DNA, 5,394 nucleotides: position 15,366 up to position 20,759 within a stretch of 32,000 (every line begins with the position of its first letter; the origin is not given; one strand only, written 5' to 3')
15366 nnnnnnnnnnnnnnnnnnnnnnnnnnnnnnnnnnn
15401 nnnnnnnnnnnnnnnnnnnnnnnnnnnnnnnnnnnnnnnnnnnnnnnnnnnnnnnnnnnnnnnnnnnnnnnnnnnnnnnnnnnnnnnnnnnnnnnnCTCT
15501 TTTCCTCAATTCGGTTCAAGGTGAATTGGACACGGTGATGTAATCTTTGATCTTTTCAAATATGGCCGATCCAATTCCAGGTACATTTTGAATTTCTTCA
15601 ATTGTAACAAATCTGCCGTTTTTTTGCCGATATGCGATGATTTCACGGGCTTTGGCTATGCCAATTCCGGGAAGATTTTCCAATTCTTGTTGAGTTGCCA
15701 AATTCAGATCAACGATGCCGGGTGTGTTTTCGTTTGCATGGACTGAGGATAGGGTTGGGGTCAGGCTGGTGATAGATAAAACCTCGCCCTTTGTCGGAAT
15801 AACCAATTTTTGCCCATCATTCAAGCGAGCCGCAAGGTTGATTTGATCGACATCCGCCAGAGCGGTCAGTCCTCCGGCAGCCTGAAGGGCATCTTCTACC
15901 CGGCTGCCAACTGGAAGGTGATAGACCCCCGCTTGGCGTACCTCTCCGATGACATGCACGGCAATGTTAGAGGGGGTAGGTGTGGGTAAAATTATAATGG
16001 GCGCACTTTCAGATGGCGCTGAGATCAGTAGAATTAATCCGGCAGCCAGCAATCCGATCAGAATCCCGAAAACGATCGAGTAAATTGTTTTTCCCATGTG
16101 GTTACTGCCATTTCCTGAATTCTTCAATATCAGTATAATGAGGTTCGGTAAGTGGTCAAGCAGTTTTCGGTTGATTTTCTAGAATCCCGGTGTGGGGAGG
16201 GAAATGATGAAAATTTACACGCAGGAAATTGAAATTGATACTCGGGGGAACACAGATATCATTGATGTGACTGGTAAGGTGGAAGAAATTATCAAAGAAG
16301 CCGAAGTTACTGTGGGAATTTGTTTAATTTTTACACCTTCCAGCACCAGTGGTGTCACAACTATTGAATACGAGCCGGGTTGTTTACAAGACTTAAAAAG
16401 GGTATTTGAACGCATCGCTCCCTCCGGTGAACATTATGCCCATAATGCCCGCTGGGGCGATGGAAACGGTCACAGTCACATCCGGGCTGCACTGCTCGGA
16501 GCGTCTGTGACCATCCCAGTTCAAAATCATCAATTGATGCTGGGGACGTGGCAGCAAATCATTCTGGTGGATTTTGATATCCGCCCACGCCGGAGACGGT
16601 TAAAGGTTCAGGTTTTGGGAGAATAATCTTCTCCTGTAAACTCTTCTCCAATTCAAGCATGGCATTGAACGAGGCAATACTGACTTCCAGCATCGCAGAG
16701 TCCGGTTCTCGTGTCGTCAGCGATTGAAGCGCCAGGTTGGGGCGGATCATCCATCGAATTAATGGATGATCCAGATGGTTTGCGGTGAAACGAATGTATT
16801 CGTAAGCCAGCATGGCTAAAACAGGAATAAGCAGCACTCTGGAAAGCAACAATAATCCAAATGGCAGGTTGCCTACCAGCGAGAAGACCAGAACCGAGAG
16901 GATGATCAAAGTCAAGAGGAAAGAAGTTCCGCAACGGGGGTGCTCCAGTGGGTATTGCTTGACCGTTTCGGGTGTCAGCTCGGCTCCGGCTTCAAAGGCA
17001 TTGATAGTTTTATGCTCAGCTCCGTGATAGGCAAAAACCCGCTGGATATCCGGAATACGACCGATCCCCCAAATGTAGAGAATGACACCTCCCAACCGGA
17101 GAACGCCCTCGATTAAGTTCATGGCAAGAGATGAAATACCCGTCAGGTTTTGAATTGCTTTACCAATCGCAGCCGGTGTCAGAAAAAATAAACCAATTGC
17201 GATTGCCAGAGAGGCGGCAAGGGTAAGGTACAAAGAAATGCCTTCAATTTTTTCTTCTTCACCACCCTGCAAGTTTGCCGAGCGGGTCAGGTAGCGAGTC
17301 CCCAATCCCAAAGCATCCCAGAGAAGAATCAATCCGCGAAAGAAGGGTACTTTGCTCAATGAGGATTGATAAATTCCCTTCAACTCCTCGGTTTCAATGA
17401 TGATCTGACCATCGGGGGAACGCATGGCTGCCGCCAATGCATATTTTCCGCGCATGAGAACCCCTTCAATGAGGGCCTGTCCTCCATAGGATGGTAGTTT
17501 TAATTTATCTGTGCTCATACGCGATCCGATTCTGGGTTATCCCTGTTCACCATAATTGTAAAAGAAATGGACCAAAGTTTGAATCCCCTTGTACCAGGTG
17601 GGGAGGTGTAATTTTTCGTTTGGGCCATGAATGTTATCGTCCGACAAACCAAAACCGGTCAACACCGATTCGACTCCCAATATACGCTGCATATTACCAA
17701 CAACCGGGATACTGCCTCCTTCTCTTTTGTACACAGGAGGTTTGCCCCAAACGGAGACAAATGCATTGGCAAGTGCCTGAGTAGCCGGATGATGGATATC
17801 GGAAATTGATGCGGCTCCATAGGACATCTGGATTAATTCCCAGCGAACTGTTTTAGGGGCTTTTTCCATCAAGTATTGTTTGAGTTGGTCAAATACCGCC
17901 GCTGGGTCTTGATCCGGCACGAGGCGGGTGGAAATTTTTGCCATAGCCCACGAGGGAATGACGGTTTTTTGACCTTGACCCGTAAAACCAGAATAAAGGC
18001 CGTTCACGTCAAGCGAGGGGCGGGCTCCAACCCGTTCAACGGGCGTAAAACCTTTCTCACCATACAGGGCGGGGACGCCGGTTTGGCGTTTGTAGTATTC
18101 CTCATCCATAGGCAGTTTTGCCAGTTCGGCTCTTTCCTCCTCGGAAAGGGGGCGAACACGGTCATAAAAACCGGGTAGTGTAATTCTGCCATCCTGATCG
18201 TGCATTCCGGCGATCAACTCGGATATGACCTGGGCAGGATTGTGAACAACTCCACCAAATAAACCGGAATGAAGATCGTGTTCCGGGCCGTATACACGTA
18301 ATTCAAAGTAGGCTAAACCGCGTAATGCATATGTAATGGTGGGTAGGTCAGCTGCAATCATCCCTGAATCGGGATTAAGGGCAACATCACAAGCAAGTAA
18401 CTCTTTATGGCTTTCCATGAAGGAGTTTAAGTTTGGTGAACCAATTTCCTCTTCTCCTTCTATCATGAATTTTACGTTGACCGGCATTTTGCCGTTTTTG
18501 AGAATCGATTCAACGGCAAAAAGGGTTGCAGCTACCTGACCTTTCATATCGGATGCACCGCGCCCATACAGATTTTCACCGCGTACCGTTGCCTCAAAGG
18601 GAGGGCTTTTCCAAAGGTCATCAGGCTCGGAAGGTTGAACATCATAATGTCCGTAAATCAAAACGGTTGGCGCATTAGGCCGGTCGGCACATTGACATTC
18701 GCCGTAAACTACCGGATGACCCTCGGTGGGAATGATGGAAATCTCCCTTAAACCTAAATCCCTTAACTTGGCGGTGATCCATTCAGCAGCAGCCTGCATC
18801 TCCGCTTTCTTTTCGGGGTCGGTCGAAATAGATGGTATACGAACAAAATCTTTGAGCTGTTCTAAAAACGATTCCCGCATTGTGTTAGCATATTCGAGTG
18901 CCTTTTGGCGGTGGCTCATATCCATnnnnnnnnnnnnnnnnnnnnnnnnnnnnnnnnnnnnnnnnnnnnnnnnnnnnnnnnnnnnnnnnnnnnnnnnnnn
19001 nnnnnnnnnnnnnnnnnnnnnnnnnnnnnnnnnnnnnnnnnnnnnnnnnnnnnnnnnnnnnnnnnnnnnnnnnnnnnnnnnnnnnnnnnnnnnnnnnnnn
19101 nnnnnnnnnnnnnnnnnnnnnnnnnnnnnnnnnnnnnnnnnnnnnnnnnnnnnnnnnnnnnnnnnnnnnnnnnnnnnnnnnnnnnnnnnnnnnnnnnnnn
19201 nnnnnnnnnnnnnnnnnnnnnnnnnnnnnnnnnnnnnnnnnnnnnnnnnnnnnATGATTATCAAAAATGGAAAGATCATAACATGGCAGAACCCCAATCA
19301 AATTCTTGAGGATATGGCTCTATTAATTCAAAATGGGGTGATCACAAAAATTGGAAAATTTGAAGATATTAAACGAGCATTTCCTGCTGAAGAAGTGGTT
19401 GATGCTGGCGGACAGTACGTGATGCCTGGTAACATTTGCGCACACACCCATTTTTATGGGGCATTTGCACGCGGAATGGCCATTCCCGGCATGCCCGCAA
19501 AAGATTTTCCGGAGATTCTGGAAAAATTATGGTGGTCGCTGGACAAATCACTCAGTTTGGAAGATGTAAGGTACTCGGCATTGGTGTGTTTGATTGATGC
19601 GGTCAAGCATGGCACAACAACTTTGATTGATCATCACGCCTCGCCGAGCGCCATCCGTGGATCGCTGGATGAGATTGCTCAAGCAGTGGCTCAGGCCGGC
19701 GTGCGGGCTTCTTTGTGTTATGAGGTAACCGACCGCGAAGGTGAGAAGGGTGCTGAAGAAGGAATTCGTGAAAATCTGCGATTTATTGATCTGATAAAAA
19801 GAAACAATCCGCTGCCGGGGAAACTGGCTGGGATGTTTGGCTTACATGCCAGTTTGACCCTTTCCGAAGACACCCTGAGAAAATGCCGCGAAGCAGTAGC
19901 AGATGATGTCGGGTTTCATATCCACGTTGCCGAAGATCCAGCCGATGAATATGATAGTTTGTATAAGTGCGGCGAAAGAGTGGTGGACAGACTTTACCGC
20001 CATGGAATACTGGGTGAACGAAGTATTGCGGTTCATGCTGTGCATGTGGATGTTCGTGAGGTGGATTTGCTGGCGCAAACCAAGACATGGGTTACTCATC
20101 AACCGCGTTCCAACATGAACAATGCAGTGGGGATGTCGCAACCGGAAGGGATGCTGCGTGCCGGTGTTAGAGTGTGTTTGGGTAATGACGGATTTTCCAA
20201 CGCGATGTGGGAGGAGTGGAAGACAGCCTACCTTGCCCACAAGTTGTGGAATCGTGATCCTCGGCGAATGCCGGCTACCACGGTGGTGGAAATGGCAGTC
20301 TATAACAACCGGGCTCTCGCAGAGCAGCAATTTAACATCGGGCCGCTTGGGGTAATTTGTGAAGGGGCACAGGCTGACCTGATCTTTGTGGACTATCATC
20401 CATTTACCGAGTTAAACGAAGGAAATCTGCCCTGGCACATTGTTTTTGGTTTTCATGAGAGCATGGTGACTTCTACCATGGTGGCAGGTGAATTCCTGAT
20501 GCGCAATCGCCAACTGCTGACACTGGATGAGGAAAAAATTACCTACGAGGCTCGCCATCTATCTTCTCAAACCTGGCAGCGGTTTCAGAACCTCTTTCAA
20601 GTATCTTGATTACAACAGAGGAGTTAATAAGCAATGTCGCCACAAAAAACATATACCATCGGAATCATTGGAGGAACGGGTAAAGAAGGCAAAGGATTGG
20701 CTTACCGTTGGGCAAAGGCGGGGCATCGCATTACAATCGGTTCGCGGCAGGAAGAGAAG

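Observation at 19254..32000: F420 biosynthesis/recycling module embedded inside an SsnA-YgfM-XdhD-type molybdenum hydroxylase gene array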

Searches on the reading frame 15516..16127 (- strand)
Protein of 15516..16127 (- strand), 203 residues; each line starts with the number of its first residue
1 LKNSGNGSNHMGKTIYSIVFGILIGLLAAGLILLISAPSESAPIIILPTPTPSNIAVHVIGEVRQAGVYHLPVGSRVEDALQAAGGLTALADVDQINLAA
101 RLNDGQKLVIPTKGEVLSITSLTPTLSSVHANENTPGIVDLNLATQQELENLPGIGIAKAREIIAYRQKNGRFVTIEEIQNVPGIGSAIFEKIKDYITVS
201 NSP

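Call 10: search_protein_families(library=ncbifam, proteins=[window:15516-16127:-], max_evalue=0.00001)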
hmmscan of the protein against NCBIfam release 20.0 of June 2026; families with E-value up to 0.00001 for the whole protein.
window:15516-16127:- (203 aa): 3 families
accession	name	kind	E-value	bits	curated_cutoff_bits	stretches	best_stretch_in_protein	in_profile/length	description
TIGR01259.1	comE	subfamily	7.3e-34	116.3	152.35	1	74-199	1-120/120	comEA protein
TIGR00426.1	TIGR00426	subfamily_domain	4.2e-20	71.6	53.1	1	139-199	8-69/69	competence protein ComEA helix-hairpin-helix repeat region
NF045978.1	ComEA_MAG0490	equivalog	3.7e-13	49.6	98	1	22-197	6-160/162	MAG0490 family ComEA-like DNA-binding protein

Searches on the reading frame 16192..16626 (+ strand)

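Call 66: search_protein_families(library=pfam, proteins=[window:16192-16626:+], max_evalue=0.0001)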
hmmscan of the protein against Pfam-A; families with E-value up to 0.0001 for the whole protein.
window:16192-16626:+ (144 aa): 1 family
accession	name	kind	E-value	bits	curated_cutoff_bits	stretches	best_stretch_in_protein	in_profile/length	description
PF01894.22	UPF0047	-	5.5e-36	123.7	27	1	25-141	1-117/117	Uncharacterised protein family UPF0047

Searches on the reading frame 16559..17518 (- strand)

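Call 10: search_protein_families(library=ncbifam, proteins=[window:16559-17518:-], max_evalue=0.00001)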
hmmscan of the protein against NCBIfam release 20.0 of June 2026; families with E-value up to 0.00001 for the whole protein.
window:16559-17518:- (319 aa): 0 families

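Call 66: search_protein_families(library=pfam, proteins=[window:16559-17518:-], max_evalue=0.0001)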
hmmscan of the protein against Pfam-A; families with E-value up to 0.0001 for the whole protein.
window:16559-17518:- (319 aa): 1 family
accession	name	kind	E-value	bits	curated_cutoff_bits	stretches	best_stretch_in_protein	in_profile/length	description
PF07136.16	DUF1385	-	3.4e-75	252.7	22.1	1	57-289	1-226/227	Protein of unknown function (DUF1385)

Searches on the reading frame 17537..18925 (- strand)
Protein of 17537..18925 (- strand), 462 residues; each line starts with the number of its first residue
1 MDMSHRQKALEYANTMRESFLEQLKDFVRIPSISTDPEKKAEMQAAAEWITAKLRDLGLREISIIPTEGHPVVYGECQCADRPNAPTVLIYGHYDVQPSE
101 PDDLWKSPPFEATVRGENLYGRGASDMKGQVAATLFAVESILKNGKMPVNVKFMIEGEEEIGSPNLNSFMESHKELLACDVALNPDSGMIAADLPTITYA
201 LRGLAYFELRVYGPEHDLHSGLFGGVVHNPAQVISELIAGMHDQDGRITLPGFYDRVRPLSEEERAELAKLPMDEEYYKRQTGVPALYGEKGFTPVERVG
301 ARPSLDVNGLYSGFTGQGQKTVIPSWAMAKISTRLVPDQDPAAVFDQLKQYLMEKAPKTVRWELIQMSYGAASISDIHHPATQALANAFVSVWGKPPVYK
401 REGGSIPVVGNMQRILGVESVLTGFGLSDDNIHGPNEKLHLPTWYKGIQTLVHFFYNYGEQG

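Call 10: search_protein_families(library=ncbifam, proteins=[window:17537-18925:-], max_evalue=0.00001)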
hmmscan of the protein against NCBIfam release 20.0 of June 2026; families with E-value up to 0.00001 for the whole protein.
window:17537-18925:- (462 aa): 42 families (the best 25 are shown)
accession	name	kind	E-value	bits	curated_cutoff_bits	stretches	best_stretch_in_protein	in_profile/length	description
NF006053.0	PRK08201.1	equivalog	1.4e-159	531.9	441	1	10-460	6-455/458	dipeptidase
NF006579.0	PRK09104.1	subfamily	9.6e-138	460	327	1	4-454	4-458/465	hypothetical protein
NF005034.0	PRK06446.1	subfamily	2e-100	336.7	369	1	19-458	3-433/436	hypothetical protein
NF005914.0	PRK07907.1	subfamily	1e-98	331.2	300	1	6-460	6-455/456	hypothetical protein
NF005478.0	PRK07079.1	subfamily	1e-64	219.2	330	1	7-461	4-457/469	hypothetical protein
NF006399.0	PRK08651.1-2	equivalog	1.7e-29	103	381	1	16-189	2-169/405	succinyl-diaminopimelate desuccinylase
TIGR01910.1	DapE-ArgE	subfamily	2.4e-29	102.7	217.6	1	22-221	2-193/373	ArgE/DapE family deacylase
NF010589.0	PRK13983.1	equivalog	1.9e-25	89.7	333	1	7-212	3-213/409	M20 family metallo-hydrolase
NF009557.0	PRK13009.1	equivalog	5.4e-24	85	284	1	20-214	5-191/377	succinyl-diaminopimelate desuccinylase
NF005913.0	PRK07906.1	subfamily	2.3e-23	82.5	382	1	13-177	10-174/442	hypothetical protein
NF005710.0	PRK07522.1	subfamily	9.1e-21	74.4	412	1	15-176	5-158/391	acetylornithine deacetylase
NF006400.0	PRK08651.1-3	equivalog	1e-20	74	374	1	16-214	8-207/410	succinyl-diaminopimelate desuccinylase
NF006326.0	PRK08554.1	equivalog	5.7e-20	71.5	354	1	16-164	7-148/446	peptidase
TIGR01246.1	dapE_proteo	equivalog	5.9e-20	71.6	361.8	1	22-243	3-217/370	succinyl-diaminopimelate desuccinylase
NF006596.0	PRK09133.1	subfamily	8.6e-19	67.4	349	1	13-189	33-206/474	hypothetical protein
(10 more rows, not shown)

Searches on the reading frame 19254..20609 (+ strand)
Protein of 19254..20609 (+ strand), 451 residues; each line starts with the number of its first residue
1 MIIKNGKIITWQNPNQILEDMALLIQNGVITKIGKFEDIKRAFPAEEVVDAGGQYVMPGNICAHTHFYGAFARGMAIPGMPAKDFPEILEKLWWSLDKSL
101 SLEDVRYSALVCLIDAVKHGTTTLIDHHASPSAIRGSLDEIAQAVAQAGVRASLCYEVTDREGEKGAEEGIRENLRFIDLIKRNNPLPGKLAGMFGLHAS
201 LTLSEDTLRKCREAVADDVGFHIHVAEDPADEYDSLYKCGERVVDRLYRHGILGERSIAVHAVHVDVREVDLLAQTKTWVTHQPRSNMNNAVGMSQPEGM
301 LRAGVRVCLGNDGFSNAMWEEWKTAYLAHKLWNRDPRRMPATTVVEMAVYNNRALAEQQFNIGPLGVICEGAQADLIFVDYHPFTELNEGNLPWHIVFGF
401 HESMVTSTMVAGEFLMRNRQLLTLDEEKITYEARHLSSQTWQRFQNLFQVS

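Call 7: search_protein_families(library=ncbifam, proteins=[window:19254-20606:+], max_evalue=0.00001)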
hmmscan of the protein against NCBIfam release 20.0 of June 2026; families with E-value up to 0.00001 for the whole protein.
window:19254-20606:+ (451 aa): 36 families (the best 25 are shown)
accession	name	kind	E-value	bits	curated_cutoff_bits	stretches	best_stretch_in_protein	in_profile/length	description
NF005540.0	PRK07203.1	equivalog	1.9e-158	527.8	444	1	1-445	2-443/444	putative aminohydrolase SsnA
TIGR03314.1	Se_ssnA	subfamily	1.7e-146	488.5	455.5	1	1-444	1-441/441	putative selenium metabolism protein SsnA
NF004701.0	PRK06038.1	equivalog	3.5e-67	227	609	1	1-443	6-429/432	N-ethylammeline chlorohydrolase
NF006252.0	PRK08393.1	equivalog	8.2e-58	196.4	617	1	1-437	3-420/424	N-ethylammeline chlorohydrolase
NF006549.0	PRK09045.1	equivalog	2.1e-56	191.4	540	1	2-437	11-436/444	TRZ/ATZ family hydrolase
NF005557.0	PRK07228.1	equivalog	8.7e-56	189.5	522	1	1-443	3-440/445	5'-deoxyadenosine deaminase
NF006055.0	PRK08203.1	equivalog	1.8e-44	152.1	532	2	214-440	226-450/455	8-oxoguanine deaminase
NF004995.0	PRK06380.1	subfamily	3.6e-44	151.4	567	1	2-430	4-413/418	metal-dependent hydrolase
NF012037.0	PRK15493.1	equivalog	3.2e-36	125.1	779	1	5-435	7-428/435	bifunctional S-methyl-5'-thioadenosine deaminase/S-adenosylhomocysteine deaminase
NF006056.0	PRK08204.1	subfamily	4.2e-31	108.2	391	1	1-438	5-438/449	hypothetical protein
NF005211.0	PRK06687.1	equivalog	4.8e-31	108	703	1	5-425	6-418/419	TRZ/ATZ family protein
NF009059.0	PRK12393.1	equivalog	1.3e-27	96.7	543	2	204-436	219-451/460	amidohydrolase family protein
NF006681.0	PRK09229.1-2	equivalog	6.4e-27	94.4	362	1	15-424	16-433/451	formimidoylglutamate deiminase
NF006679.0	PRK09228.1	subfamily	1.2e-25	90.2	351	1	13-383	24-389/433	guanine deaminase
TIGR02022.1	hutF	equivalog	8.1e-25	87.4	413.05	1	32-429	25-444/455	formimidoylglutamate deiminase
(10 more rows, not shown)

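Call 8: search_protein_families(library=pfam, proteins=[window:19254-20606:+], max_evalue=0.00001)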
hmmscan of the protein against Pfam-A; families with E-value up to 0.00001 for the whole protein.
window:19254-20606:+ (451 aa): 2 families
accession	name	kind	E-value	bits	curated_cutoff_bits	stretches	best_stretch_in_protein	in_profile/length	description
PF01979.26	Amidohydro_1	-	3.4e-42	145.4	25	1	55-413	1-343/345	Amidohydrolase family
PF07969.17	Amidohydro_3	-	1.9e-09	38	29.7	0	47-92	1-48/472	Amidohydrolase family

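Call 11: find_encoding_contigs(protein=window:19254-20609:+, flank=10000, max_places=6)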
Protein window:19254-20609:+ (451 aa): 5 contigs read that carry it; 2 places shown.
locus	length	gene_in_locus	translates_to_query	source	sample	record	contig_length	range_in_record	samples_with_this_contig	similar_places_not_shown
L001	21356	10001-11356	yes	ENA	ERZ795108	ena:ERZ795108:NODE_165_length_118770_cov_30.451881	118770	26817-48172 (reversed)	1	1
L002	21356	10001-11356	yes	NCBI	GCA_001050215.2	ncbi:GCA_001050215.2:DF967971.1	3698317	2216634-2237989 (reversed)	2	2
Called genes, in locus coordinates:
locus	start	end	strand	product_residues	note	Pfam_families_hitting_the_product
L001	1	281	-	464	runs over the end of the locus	PF01476:LysM, PF23473:LysM3_LYK4_5 (weak), PF01476:LysM (weak), PF01551:Peptidase_M23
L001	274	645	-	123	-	PF02643:DUF192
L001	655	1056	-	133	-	PF00072:Response_reg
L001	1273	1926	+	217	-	PF00072:Response_reg, PF08281:Sigma70_r4_2 (faint), PF00196:GerE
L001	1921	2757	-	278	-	PF01261:AP_endonuc_2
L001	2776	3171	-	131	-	PF01219:DAGK_prokar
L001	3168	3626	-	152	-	PF02130:YbeY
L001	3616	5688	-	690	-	PF07697:7TMR-HDED, PF07698:7TM-7TMR_HD, PF01966:HD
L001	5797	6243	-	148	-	PF09424:YqeY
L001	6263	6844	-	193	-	PF10531:SLBB, PF22461:SLBB_2 (faint), PF00633:HHH (faint), PF12836:HHH_3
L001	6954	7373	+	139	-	PF01894:YjbQ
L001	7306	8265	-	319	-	PF07136:DUF1385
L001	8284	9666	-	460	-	PF01546:Peptidase_M20, PF07687:M20_dimer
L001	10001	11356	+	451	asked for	PF01979:Amidohydro_1, PF07969:Amidohydro_3 (faint)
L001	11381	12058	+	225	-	PF01118:Semialdhyde_dh (faint), PF03446:NAD_binding_2 (weak), PF03807:F420_oxidored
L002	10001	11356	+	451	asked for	PF01979:Amidohydro_1, PF07969:Amidohydro_3 (faint)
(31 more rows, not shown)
